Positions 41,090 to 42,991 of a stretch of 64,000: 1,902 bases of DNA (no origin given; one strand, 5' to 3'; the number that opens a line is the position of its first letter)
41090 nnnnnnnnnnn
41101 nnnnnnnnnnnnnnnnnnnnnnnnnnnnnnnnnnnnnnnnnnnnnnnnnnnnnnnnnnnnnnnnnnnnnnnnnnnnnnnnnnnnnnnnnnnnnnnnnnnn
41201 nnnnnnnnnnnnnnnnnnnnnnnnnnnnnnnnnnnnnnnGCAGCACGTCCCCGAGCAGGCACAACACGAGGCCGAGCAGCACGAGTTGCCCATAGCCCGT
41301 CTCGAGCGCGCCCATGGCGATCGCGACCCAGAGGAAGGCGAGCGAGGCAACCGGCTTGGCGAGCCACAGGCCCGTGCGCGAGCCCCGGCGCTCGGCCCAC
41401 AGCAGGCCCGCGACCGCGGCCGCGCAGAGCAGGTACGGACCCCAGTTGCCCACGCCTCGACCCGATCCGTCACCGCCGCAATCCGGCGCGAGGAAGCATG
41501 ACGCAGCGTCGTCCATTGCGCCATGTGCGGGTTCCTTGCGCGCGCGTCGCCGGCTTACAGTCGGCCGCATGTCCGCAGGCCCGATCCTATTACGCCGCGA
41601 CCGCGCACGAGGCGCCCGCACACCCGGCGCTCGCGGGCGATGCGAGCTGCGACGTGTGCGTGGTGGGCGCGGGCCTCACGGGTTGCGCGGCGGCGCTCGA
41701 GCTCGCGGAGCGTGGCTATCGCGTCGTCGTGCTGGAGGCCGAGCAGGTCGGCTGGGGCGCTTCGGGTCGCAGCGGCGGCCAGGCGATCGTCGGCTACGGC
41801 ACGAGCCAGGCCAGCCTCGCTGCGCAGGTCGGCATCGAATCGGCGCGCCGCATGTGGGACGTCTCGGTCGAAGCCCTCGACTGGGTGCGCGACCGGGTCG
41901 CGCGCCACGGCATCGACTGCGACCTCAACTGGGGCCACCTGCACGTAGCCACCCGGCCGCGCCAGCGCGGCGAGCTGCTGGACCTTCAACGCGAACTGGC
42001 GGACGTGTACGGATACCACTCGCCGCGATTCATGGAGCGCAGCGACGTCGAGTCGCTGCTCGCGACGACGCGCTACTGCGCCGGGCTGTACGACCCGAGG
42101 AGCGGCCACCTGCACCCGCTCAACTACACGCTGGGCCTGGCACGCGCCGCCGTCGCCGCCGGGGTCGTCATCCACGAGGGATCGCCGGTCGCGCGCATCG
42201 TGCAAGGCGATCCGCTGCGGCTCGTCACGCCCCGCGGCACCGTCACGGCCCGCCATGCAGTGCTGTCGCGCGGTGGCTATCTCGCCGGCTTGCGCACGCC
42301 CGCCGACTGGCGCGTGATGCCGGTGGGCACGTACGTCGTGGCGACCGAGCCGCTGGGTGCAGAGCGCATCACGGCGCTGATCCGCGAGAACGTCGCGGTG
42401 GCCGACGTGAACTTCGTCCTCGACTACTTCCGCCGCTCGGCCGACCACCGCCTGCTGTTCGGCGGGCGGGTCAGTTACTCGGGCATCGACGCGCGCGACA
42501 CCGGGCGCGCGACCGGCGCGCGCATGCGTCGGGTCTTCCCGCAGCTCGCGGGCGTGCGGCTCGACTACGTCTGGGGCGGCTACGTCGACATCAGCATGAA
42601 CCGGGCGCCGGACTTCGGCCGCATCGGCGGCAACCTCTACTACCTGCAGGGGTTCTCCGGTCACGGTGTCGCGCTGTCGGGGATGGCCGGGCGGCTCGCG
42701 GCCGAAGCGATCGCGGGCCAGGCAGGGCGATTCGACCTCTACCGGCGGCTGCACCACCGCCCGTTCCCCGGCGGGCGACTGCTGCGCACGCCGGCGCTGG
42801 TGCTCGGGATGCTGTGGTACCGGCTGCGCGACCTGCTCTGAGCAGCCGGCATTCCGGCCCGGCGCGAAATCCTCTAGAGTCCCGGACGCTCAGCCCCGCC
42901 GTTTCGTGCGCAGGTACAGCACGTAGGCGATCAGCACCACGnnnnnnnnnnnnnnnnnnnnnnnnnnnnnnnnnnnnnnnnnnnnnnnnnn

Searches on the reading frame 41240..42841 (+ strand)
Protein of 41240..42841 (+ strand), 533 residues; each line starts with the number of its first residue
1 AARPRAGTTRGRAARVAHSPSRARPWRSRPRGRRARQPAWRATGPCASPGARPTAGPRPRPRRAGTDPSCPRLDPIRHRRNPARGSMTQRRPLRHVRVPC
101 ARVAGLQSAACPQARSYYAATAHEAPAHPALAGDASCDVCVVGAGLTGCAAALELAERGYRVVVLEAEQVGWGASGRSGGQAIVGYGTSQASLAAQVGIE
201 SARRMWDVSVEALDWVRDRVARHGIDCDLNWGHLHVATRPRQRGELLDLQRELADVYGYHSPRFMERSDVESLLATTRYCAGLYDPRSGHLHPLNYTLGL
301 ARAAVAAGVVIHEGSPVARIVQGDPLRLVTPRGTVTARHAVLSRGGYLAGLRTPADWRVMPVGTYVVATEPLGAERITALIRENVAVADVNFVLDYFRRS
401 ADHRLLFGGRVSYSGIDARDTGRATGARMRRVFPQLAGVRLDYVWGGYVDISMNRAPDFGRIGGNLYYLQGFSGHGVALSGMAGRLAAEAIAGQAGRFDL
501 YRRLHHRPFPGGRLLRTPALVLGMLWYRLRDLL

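Call 18: search_protein_families(library=ncbifam, proteins=[window:41240-42841:+], max_evalue=0.00001)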
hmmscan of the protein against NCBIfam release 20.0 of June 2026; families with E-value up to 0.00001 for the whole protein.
window:41240-42841:+ (533 aa): 18 families
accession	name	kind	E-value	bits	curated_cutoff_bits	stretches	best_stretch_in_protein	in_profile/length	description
TIGR03329.1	Phn_aa_oxid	hypoth_equivalog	5e-50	170.6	632.8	1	121-493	9-393/460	putative aminophosphonate oxidoreductase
NF050086.1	pipecolate_AmaA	exception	5.3e-50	170.3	600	1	117-492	6-381/425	L-pipecolate oxidase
TIGR02352.1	thiamin_ThiO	equivalog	2.8e-15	56.3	250.8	1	139-494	1-350/351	glycine oxidase ThiO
TIGR03197.1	MnmC_Cterm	equivalog_domain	9.3e-14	51.3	174.2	1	138-349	1-204/400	FAD-dependent 5-carboxymethylaminomethyl-2-thiouridine(34) oxidoreductase MnmC1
TIGR01373.1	soxB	subfamily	1.3e-12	47.3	529.45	1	135-494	29-385/407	sarcosine oxidase subunit beta family protein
NF002480.1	PRK01747.1-1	equivalog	1.3e-12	46.9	540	1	120-363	231-467/645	bifunctional tRNA (5-methylaminomethyl-2-thiouridine)(34)-methyltransferase MnmC2/FAD-dependent 5-carboxymethylaminomethyl-2-thiouridine(34)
NF008425.0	PRK11259.1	equivalog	1.7e-12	47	257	0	281-361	137-218/377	N-methyl-L-tryptophan oxidase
TIGR01377.1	soxA_mon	subfamily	3.1e-09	36.1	479.65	0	138-168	2-32/381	amino oxidase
NF005511.0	PRK07121.1-4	equivalog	1.9e-08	33.2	466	1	130-192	14-75/553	FAD-binding protein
TIGR03364.1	HpnW_proposed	hypoth_equivalog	1e-07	31.4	285.1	1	138-207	2-68/365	TIGR03364 family FAD-dependent oxidoreductase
NF001933.0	PRK00711.1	subfamily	2.4e-07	30.2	383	0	139-191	3-56/429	D-amino acid dehydrogenase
NF005510.0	PRK07121.1-3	subfamily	7.3e-07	28.3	481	1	134-191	20-78/492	FAD-binding protein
NF004789.0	PRK06134.1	subfamily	1.6e-06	27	747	1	132-200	8-72/581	FAD-dependent oxidoreductase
TIGR02032.1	GG-red-SF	subfamily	2.4e-06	27.5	158.8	1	138-170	2-34/297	geranylgeranyl reductase family protein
NF005513.0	PRK07121.1-6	equivalog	2.4e-06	26.4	608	1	135-191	5-60/533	FAD-binding protein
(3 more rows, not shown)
